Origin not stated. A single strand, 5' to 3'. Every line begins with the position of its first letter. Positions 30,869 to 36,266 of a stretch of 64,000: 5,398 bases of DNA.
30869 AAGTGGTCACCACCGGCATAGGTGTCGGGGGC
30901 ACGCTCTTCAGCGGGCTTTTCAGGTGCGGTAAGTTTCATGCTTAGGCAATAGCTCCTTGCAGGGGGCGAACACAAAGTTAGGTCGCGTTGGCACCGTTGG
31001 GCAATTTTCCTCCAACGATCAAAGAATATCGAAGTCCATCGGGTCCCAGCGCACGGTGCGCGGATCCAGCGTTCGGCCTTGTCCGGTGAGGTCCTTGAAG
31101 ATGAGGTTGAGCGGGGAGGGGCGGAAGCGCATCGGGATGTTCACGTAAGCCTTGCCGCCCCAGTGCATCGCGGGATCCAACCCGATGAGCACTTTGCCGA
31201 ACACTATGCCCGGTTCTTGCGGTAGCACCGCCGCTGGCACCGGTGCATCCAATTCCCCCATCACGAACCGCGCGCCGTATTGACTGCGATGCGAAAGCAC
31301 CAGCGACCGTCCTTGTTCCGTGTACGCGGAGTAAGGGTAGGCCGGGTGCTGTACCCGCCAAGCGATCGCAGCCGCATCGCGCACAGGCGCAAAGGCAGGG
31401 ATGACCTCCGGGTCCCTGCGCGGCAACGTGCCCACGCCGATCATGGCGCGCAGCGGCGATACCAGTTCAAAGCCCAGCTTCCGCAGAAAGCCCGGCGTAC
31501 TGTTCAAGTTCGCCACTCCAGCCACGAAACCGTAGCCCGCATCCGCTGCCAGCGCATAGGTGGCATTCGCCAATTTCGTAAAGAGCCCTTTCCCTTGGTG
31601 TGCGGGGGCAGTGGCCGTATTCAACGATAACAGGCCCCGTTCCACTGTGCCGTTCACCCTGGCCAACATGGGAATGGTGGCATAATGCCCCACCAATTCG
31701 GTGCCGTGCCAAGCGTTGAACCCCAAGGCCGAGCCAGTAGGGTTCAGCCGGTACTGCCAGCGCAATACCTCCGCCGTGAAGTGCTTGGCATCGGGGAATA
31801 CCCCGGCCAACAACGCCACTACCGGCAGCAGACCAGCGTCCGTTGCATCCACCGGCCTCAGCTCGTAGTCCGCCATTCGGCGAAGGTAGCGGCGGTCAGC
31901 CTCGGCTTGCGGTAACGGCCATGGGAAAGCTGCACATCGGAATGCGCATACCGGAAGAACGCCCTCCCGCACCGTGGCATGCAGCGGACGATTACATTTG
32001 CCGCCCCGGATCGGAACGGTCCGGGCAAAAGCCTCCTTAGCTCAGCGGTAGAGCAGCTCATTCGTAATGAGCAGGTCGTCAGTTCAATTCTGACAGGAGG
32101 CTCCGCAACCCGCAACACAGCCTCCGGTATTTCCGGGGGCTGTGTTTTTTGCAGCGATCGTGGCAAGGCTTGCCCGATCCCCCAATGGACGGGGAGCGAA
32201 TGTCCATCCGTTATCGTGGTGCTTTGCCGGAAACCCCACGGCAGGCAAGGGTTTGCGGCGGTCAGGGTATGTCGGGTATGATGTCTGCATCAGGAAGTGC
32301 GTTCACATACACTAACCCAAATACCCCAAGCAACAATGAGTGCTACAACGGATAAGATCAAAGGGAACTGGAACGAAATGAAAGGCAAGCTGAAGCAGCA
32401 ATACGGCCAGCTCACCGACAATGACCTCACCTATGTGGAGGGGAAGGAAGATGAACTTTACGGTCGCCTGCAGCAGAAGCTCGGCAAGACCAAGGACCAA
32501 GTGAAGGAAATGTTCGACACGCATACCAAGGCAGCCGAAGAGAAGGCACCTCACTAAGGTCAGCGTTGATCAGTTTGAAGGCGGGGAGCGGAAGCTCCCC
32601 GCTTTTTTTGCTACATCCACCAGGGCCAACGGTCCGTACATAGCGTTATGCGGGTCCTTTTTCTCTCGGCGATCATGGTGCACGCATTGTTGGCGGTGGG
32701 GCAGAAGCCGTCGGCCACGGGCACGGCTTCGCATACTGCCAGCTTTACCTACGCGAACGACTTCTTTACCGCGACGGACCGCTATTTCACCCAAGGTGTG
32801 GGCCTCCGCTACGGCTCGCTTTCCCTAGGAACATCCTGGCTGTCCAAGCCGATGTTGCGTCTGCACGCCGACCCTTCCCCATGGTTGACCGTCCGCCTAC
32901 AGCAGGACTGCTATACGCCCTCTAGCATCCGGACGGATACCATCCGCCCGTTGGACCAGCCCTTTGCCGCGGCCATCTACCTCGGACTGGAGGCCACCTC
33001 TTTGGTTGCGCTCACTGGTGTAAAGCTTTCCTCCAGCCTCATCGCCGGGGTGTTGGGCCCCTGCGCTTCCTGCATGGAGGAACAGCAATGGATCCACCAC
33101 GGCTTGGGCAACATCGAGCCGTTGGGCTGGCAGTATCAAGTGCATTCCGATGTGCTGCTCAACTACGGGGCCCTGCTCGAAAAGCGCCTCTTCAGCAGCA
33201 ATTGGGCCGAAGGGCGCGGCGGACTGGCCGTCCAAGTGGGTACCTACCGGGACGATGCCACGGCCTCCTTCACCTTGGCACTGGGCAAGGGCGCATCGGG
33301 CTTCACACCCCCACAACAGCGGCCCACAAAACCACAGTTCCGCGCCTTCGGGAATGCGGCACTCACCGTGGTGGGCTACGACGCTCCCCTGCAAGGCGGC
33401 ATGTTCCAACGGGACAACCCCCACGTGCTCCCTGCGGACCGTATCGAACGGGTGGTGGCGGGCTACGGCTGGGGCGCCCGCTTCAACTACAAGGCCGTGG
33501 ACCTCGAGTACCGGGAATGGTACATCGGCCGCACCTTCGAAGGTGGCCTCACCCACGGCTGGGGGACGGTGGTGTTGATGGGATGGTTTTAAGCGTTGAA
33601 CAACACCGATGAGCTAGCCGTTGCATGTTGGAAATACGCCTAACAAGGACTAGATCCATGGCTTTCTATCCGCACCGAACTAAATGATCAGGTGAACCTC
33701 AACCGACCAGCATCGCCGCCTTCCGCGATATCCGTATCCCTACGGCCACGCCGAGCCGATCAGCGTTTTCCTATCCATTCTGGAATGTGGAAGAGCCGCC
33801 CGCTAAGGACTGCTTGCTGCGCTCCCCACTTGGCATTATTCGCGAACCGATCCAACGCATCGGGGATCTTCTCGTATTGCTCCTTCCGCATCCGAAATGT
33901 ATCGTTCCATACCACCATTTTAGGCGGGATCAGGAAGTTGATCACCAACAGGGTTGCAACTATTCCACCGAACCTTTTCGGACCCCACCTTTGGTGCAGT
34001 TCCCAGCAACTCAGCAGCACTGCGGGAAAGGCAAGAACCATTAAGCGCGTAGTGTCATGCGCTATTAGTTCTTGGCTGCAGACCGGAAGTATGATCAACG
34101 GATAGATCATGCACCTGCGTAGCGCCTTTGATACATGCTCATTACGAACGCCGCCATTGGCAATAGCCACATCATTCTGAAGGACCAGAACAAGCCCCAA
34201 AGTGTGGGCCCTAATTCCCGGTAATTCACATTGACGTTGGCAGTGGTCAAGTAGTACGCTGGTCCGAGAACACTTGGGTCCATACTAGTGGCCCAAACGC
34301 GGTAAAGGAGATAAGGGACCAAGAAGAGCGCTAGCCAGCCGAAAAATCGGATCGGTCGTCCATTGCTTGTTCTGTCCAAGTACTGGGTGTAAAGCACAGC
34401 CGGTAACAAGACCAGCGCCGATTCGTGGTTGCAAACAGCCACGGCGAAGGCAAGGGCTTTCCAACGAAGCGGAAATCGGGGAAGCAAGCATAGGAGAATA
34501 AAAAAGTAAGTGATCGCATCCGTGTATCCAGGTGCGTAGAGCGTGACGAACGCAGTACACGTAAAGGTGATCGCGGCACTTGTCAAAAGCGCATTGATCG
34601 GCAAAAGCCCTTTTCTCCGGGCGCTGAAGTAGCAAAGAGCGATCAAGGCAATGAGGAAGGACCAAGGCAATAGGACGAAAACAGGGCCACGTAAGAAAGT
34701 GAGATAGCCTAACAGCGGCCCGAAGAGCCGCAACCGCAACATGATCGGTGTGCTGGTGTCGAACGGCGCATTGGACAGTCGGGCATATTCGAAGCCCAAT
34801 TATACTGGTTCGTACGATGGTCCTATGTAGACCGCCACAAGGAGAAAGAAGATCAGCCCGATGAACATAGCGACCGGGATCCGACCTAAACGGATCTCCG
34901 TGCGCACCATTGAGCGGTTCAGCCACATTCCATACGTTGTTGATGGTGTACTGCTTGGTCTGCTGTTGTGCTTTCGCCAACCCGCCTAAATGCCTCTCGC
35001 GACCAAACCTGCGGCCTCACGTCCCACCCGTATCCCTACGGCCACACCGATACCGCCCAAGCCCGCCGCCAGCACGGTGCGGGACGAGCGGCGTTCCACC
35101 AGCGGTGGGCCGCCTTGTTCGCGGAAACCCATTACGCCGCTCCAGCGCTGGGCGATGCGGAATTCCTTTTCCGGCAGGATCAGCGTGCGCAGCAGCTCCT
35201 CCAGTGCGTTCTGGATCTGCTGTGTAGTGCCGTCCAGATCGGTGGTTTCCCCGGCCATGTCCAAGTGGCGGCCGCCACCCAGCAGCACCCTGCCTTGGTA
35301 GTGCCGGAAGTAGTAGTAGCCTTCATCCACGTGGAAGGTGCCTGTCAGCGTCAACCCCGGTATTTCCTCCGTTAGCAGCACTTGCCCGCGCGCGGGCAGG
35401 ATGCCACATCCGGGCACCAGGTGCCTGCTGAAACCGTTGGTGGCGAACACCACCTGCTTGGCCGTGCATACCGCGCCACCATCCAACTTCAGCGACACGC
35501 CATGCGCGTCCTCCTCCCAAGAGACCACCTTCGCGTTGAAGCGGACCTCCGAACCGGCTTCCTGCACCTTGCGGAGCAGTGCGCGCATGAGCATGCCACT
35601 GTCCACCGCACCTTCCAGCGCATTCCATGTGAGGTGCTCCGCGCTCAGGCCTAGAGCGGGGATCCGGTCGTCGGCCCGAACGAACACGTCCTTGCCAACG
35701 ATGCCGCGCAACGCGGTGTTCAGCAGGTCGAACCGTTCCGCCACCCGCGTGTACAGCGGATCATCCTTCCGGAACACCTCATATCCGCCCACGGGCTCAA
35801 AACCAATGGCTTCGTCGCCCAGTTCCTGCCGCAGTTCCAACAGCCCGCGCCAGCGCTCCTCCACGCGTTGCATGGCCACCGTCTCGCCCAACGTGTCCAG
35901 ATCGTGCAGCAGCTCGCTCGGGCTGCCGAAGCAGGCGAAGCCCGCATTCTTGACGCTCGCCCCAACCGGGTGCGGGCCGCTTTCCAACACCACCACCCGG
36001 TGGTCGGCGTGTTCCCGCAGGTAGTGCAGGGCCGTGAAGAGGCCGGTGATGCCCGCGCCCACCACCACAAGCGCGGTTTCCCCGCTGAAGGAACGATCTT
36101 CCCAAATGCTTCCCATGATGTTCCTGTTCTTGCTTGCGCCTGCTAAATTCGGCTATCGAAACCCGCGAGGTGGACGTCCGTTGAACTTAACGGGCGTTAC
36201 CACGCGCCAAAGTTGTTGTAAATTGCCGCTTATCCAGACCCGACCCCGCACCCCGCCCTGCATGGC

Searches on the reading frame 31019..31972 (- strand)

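Call 9: search_protein_families(library=pfam, proteins=[window:31019-31972:-], max_evalue=0.001)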
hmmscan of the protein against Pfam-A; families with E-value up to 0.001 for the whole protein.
window:31019-31972:- (317 aa): 1 family
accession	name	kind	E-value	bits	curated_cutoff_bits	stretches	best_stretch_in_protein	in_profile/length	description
PF13527.13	Acetyltransf_9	-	1.9e-09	38.1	25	1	45-170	7-126/127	Acetyltransferase (GNAT) domain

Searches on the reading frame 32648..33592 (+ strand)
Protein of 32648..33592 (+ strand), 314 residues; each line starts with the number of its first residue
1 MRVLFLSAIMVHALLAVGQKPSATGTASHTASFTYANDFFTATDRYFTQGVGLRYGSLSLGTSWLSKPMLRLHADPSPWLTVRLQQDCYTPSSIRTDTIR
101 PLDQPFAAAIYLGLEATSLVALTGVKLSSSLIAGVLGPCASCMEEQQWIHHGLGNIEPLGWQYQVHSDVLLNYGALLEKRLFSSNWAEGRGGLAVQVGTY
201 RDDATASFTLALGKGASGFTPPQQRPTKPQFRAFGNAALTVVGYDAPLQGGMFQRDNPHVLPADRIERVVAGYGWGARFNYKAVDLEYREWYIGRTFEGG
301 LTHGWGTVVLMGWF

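Call 9: search_protein_families(library=pfam, proteins=[window:32648-33592:+], max_evalue=0.001)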
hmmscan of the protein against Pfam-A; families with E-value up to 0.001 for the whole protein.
window:32648-33592:+ (314 aa): 1 family
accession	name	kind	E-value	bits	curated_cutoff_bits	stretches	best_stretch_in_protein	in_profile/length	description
PF09982.15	LpxR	-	5.5e-43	147.6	26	1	7-310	4-319/323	Outer membrane protein LpxR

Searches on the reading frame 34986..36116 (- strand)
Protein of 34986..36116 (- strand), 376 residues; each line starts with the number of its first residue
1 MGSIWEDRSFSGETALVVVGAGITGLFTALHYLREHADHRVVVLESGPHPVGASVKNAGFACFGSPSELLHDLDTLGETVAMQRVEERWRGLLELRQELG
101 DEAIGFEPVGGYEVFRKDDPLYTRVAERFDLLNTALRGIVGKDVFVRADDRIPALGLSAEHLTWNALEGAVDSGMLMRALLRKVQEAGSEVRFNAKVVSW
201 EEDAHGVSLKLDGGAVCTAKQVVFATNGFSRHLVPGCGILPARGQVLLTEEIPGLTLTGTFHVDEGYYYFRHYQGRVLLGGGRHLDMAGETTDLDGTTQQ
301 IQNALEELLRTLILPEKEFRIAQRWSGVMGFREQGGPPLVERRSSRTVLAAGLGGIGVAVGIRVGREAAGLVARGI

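Call 9: search_protein_families(library=pfam, proteins=[window:34986-36116:-], max_evalue=0.001)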
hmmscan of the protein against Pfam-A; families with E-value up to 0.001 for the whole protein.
window:34986-36116:- (376 aa): 8 families
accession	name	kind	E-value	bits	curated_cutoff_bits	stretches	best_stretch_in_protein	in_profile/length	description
PF01266.30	DAO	-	7.1e-43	147.9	27.9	1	16-369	2-351/353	FAD dependent oxidoreductase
PF03486.20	HI0933_like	-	2.1e-07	31.1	50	0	173-230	108-166/244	HI0933-like protein Rossmann domain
PF13450.12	NAD_binding_8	-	2.5e-06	28.1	21.9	1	18-53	1-34/68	NAD(P)-binding Rossmann-like domain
PF13454.12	NAD_binding_9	-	2e-05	25.1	21.8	0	17-52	1-36/155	FAD-NAD(P)-binding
PF05834.18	Lycopene_cycl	-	4.3e-05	23.2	23.4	0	16-51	2-37/380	Lycopene cyclase protein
PF07992.20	Pyr_redox_2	-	4.5e-05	23.5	26.1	0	15-51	144-178/291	Pyridine nucleotide-disulphide oxidoreductase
PF00890.30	FAD_binding_2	-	9.1e-05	22.2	20.4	0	16-232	2-207/414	FAD binding domain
PF01593.30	Amino_oxidase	-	0.00015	21.6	19.8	0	175-227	198-255/443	Flavin containing amine oxidoreductase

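Call 41: search_protein_families(library=ncbifam, proteins=[window:34986-36116:-], max_evalue=0.01)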
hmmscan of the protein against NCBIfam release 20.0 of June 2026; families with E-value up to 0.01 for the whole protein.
window:34986-36116:- (376 aa): 32 families (the best 25 are shown)
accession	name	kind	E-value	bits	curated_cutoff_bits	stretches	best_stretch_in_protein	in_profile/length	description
TIGR03364.1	HpnW_proposed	hypoth_equivalog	4.4e-16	58.9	285.1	2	15-64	2-49/365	TIGR03364 family FAD-dependent oxidoreductase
TIGR02352.1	thiamin_ThiO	equivalog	3.5e-13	49.4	250.8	1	17-359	2-334/351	glycine oxidase ThiO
TIGR03329.1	Phn_aa_oxid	hypoth_equivalog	5.1e-13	48.6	632.8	1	14-361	25-380/460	putative aminophosphonate oxidoreductase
NF050086.1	pipecolate_AmaA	exception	3.3e-09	35.9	600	1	13-78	25-88/425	L-pipecolate oxidase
TIGR03197.1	MnmC_Cterm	equivalog_domain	2.7e-07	30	174.2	1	166-332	140-303/400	FAD-dependent 5-carboxymethylaminomethyl-2-thiouridine(34) oxidoreductase MnmC1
TIGR00275.1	TIGR00275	subfamily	3.8e-07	29.3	183.8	1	174-230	106-161/401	aminoacetone oxidase family FAD-binding enzyme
NF008425.0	PRK11259.1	equivalog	7.4e-07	28.4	257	1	153-237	128-214/377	N-methyl-L-tryptophan oxidase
TIGR01813.1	flavo_cyto_c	subfamily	9.2e-07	27.9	285.45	0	16-63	2-48/444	flavocytochrome c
NF002480.1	PRK01747.1-1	equivalog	1.7e-06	26.7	540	1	12-332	247-552/645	bifunctional tRNA (5-methylaminomethyl-2-thiouridine)(34)-methyltransferase MnmC2/FAD-dependent 5-carboxymethylaminomethyl-2-thiouridine(34)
NF040813.1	pro_dh_Thprot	equivalog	2.1e-06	27.1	600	1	16-47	2-31/362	D-proline dehydrogenase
NF001933.0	PRK00711.1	subfamily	4.3e-06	26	383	0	170-366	197-393/429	D-amino acid dehydrogenase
TIGR01988.1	Ubi-OHases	subfamily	4.4e-06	25.8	224.65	1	154-227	87-162/387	ubiquinone biosynthesis hydroxylase, UbiH/UbiF/VisC/COQ6 family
NF008726.1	PRK11728.1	equivalog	5.1e-06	25.6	299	0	16-46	3-33/389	L-2-hydroxyglutarate oxidase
NF045637.1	carotdesatCrtDProt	equivalog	2.9e-05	22.8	580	0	17-52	2-35/485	1-hydroxycarotenoid 3,4-desaturase CrtD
NF005560.0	PRK07233.1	equivalog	0.00016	20.7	252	0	16-49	3-34/435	hypothetical protein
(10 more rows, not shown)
